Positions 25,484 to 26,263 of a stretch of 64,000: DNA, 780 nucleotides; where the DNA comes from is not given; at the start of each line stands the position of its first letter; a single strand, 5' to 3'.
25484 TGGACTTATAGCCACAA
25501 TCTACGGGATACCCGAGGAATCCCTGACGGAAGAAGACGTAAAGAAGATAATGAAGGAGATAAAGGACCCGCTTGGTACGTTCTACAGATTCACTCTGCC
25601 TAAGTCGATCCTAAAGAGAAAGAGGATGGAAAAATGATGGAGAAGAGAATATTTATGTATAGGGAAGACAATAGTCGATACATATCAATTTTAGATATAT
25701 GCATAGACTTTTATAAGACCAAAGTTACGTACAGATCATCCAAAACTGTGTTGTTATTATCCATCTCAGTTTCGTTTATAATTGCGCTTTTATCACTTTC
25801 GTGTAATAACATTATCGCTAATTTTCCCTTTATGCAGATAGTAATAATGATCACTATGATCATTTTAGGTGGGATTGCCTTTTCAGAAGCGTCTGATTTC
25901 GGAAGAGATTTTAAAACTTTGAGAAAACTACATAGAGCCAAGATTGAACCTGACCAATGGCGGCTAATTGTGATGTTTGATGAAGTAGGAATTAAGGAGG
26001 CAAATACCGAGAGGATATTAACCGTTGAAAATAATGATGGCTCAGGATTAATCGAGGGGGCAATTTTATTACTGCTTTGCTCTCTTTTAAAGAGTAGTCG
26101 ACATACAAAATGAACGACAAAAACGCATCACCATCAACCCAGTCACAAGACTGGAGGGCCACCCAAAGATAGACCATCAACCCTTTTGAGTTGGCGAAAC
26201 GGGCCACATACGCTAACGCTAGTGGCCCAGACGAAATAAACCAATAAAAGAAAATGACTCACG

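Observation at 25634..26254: AT-rich foreign ORF wedged between hydrogenase small and large subunit genes, flanked by a decayed duplicate of the mvhA 5' end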

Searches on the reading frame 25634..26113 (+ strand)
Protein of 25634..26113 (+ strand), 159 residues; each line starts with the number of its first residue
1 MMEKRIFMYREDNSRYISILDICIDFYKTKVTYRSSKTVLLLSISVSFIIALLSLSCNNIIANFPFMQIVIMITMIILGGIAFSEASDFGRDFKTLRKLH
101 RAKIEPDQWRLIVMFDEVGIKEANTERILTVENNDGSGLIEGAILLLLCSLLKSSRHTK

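Call 4: search_protein_families(library=pfam, proteins=[window:25634-26113:+], max_evalue=0.01)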
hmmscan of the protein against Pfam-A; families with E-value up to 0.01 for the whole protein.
window:25634-26113:+ (159 aa): 1 family
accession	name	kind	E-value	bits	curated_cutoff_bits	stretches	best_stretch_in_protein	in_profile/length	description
PF12698.13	ABC2_membrane_3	-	0.0075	15.8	31.6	0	39-85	247-293/347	ABC-2 family transporter protein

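Call 7: find_homologous_proteins(query=window:25634-26113:+, max_evalue=0.01)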
Query window:25634-26113:+ (159 aa): 2 proteins with E <= 0.01 among 56 candidates.
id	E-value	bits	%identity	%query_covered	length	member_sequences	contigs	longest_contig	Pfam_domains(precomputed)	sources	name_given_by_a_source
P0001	2.9e-91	321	100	96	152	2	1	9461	-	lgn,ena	-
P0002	4.7e-78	278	88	86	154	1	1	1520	-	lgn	-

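Call 13: find_encoding_contigs(protein=P0002, flank=5000)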
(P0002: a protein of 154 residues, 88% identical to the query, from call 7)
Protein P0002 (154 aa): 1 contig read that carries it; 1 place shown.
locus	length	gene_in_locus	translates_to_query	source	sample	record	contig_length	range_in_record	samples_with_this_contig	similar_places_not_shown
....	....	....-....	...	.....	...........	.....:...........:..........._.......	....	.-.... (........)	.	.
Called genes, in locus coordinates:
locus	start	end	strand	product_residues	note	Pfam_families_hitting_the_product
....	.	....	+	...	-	?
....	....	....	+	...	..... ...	-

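Call 14: find_encoding_contigs(protein=P0001, flank=6000)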
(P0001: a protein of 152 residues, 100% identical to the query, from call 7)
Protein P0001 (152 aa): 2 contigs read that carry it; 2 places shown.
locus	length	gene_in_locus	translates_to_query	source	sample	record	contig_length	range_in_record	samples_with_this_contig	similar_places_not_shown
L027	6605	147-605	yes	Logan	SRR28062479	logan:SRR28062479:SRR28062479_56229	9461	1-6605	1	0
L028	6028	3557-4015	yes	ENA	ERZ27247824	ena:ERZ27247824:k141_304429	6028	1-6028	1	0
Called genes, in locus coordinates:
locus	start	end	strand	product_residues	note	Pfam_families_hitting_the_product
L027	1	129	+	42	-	?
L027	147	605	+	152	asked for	-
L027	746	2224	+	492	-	PF27537:HoxH, PF00374:NiFeSe_Hases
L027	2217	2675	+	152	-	PF01750:HycI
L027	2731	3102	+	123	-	PF13183:Fer4_8 (weak), PF13187:Fer4_9 (faint), PF13237:Fer4_10 (faint)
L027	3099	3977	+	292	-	PF02754:CCG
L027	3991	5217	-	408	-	-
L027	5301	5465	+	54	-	-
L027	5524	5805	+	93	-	PF03477:ATP-cone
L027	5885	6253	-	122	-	PF00903:Glyoxalase, PF22677:Ble-like_N (weak)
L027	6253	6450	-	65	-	-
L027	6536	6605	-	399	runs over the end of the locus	PF00083:Sugar_tr (weak), PF07690:MFS_1, PF12832:MFS_1_like, PF07690:MFS_1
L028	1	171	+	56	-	?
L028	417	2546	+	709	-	PF07992:Pyr_redox_2 (weak), PF01134:GIDA (faint), PF01266:DAO (weak), PF12831:FAD_oxidored (weak), PF13450:NAD_binding_8 (weak), PF00037:Fer4 (faint), PF12797:Fer4_2 (faint), PF02662:FlpD, +2 more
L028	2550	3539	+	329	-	PF01058:Oxidored_q6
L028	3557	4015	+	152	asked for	-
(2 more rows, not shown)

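Call 23: find_related_loci(query=A2, collection=metagenome_contigs, flank=5000)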
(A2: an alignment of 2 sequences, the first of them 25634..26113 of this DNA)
Query A2 (159 aa) in metagenome_contigs; peptide patterns used: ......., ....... (x = any residue, [..] = any of these).
600 stretches matched a pattern, but none encodes a relative of the query by tblastn (E <= 1e-3).

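Call 37: search_protein_representatives(alignment_id=A2)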
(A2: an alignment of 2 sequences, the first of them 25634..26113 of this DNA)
Query: 2 sequences, 161 profile positions. Proteins with E-value up to 0.001 (for the whole library): 7; up to 1e-10: 1; up to 1e-30: 1. The best 7 are listed.
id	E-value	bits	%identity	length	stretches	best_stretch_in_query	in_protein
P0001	1.0e-95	334.3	-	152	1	8-161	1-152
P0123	3.1e-10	56.5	-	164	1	7-156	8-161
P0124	6.4e-07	45.7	-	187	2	3-57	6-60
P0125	4.9e-06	42.8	-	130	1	6-119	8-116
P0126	2.7e-05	40.4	-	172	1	3-119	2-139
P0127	1.5e-04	38.0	-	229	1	5-121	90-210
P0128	9.4e-04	35.4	-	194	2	3-54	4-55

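Call 39: find_encoding_contigs(protein=P0123, flank=5000, max_places=4)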
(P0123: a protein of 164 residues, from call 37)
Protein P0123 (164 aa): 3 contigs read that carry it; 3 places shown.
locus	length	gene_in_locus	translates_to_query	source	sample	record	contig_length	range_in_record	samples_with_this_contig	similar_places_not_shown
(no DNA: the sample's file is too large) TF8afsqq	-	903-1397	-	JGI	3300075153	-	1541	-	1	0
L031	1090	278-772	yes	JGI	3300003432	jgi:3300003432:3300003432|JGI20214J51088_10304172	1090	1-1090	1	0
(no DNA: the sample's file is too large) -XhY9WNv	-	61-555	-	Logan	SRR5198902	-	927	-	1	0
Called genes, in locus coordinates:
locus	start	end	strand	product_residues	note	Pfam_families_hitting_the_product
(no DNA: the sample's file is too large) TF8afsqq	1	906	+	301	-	?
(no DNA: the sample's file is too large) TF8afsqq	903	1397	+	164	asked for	-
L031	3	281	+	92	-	?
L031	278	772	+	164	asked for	-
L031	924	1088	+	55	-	?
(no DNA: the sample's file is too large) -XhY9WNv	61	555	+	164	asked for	-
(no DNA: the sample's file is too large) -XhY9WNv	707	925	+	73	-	?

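Call 43: find_encoding_contigs(protein=P0124, flank=4000, max_places=3)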
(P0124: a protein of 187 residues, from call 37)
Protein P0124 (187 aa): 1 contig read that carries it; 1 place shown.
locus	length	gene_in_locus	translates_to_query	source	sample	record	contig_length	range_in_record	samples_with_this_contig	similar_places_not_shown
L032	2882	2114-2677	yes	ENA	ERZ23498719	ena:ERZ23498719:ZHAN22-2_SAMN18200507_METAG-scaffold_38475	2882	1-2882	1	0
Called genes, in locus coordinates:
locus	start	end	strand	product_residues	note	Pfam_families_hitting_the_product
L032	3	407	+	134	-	?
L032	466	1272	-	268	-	-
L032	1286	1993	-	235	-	-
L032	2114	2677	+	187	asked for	-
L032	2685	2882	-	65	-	?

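Call 44: find_encoding_contigs(protein=P0126, flank=4000, max_places=3)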
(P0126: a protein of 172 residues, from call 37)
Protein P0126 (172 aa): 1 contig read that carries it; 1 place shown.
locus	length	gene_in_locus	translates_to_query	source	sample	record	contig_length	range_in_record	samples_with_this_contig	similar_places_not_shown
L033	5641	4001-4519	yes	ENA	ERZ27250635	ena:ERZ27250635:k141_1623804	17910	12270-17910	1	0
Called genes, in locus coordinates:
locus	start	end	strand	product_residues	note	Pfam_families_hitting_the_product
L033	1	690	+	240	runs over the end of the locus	PF01135:PCMT (weak), PF08704:GCD14, PF00398:RrnaAD (faint), PF13847:Methyltransf_31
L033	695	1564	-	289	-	PF01040:UbiA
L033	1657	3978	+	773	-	PF03104:DNA_pol_B_exo1, PF10108:DNA_pol_B_exo2, PF13482:RNase_H_2, PF00136:DNA_pol_B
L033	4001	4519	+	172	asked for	-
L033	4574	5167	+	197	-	-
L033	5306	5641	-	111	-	?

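Call 45: find_encoding_contigs(protein=P0127, flank=4000, max_places=3)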
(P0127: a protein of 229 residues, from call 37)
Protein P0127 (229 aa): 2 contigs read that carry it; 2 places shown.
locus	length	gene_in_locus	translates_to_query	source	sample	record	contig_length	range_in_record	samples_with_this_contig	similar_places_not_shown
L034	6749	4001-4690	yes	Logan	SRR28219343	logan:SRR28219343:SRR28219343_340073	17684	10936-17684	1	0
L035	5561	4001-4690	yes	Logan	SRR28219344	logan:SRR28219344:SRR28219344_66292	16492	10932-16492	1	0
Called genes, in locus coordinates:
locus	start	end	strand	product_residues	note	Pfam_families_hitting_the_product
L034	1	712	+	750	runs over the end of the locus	PF00708:Acylphosphatase, PF07503:zf-HYPF, PF01300:Sua5_yciO_yrdC, PF17788:HypF_C, PF22521:HypF_C_2, PF00814:TsaD (weak)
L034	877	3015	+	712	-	PF07992:Pyr_redox_2 (weak), PF01134:GIDA (faint), PF01266:DAO (weak), PF12831:FAD_oxidored (weak), PF13450:NAD_binding_8 (weak), PF00037:Fer4 (faint), PF12837:Fer4_6 (faint), PF02662:FlpD, +4 more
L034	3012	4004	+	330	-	PF01058:Oxidored_q6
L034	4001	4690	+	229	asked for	-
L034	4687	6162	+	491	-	PF27537:HoxH, PF00374:NiFeSe_Hases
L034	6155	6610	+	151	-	PF01750:HycI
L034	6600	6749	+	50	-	?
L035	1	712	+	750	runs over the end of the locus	PF00708:Acylphosphatase, PF07503:zf-HYPF, PF01300:Sua5_yciO_yrdC, PF17788:HypF_C, PF22521:HypF_C_2, PF00814:TsaD (weak)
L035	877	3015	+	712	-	PF07992:Pyr_redox_2 (weak), PF01134:GIDA (faint), PF01266:DAO (weak), PF12831:FAD_oxidored (weak), PF13450:NAD_binding_8 (weak), PF00037:Fer4 (faint), PF12837:Fer4_6 (faint), PF02662:FlpD, +4 more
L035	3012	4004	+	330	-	PF01058:Oxidored_q6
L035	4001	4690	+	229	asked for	-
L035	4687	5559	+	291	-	?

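Call 48: find_homologous_proteins(query=A3, max_evalue=0.001)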
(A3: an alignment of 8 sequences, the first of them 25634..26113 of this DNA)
Query A3 (8 sequences) (159 aa, profile of the alignment): 7 proteins with E <= 0.001 among 5699 candidates.
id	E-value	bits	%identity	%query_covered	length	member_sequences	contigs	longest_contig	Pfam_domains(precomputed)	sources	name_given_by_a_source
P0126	4.2e-47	178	28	89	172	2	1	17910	-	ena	-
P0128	1.2e-43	167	37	29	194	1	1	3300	-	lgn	-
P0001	1.7e-43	166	100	96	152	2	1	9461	-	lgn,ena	-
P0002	2.4e-43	166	88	86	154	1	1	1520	-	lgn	-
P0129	1.4e-36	144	26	100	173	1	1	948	-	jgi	jgi:hypothetical protein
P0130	2.4e-36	143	27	88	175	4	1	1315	-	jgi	-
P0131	1.3e-28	118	25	83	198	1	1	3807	-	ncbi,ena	-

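Call 49: find_related_loci(query=A3, collection=viral_contigs, flank=5000)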
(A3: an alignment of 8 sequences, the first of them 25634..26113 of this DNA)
Query A3 (159 aa) in viral_contigs; peptide patterns used: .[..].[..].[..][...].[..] (x = any residue, [..] = any of these).
83 stretches matched a pattern, but none encodes a relative of the query by tblastn (E <= 1e-3).

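Call 52: find_encoding_contigs(protein=P0131, flank=4000, max_places=3)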
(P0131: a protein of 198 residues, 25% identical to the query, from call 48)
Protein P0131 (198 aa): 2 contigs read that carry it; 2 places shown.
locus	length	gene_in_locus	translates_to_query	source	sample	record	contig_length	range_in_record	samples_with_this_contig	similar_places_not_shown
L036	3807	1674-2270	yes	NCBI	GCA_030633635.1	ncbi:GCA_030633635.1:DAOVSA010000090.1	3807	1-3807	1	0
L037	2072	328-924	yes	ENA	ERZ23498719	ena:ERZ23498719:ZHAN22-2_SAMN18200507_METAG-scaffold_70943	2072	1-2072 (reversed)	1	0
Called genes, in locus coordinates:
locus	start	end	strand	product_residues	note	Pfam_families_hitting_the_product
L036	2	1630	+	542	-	?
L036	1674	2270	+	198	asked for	-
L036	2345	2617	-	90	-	PF05016:ParE_toxin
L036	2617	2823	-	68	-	PF10884:DUF2683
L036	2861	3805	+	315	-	?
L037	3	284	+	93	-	?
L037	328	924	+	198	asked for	-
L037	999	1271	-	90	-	PF05016:ParE_toxin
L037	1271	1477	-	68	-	PF10884:DUF2683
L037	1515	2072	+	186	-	?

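Call 53: find_encoding_contigs(protein=P0128, flank=4000, max_places=3)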
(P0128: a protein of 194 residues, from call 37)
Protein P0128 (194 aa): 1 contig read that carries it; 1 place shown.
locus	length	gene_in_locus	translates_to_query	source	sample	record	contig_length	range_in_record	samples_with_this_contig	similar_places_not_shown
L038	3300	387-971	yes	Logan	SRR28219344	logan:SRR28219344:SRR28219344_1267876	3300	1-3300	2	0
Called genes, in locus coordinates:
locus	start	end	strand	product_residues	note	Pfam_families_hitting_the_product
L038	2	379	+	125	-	?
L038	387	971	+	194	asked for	-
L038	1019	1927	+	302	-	-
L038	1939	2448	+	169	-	-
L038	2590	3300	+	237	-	?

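Call 54: search_protein_families(library=pfam, proteins=[L036:2-1630:+, L036:2861-3805:+, L038:2-379:+, L038:1019-1927:+, L038:1939-2448:+, L038:2590-3300:+, L032:3-407:+, L032:466-1272:-, L032:1286-1993:-, L033:4574-5167:+], max_evalue=0.001)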
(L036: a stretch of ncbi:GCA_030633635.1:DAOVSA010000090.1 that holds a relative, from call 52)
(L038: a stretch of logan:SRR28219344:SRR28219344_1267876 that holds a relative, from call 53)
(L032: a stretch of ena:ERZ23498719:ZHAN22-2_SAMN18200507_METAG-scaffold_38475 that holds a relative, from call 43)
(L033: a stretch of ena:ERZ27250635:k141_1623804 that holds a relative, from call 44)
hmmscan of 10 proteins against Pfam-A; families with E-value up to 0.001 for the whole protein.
L036:2-1630:+ (542 aa): 2 families
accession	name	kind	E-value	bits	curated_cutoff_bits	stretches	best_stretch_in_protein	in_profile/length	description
PF00136.26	DNA_pol_B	-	1.8e-82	278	23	1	123-522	9-452/453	DNA polymerase family B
PF03175.18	DNA_pol_B_2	-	4.9e-06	26.1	25.8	0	140-192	193-247/468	DNA polymerase type B, organellar and viral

L036:2861-3805:+ (315 aa): 1 family
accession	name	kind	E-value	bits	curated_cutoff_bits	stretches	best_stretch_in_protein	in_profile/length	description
PF00850.24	Hist_deacetyl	-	6.3e-95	318.4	27.9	1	21-310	1-296/298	Histone deacetylase domain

L038:2-379:+ (125 aa): 1 family
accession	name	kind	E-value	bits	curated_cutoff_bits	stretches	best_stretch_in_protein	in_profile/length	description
PF00136.26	DNA_pol_B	-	5.7e-11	42.3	23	1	3-105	346-452/453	DNA polymerase family B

L038:1019-1927:+ (302 aa): 0 families

L038:1939-2448:+ (169 aa): 1 family
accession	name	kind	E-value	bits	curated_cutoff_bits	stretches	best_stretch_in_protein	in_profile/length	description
PF08378.17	NERD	-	8.5e-05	23.5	22.1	1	9-81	8-72/111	Nuclease-related domain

L038:2590-3300:+ (237 aa): 0 families

L032:3-407:+ (134 aa): 0 families

L032:466-1272:- (268 aa): 0 families

L032:1286-1993:- (235 aa): 0 families

L033:4574-5167:+ (197 aa): 0 families

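Call 55: predict_structure(alignment_id=A3)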
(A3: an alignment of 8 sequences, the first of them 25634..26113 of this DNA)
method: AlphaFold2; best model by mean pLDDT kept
length: 159 residues; sequences in the alignment: 8
mean_pLDDT: 79.2   pTM: 0.58
mean pLDDT of the five models: 79.2, 78.8, 78.1, 78.0, 76.7
residues with pLDDT >= 90: 30; 70-90: 100; 50-70: 21; < 50: 8
segments of 3 or more residues with pLDDT < 50: 131-136
pLDDT, mean of each block of 10 residues (from residue 1): 87 92 91 83 82 70 69 80 77 88 88 90 82 49 78 59
secondary structure, 60 per line:
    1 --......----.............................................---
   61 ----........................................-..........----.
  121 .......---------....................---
elements in order: E3-8 H13-57 H65-104 E109-115 E120-127 H137-156
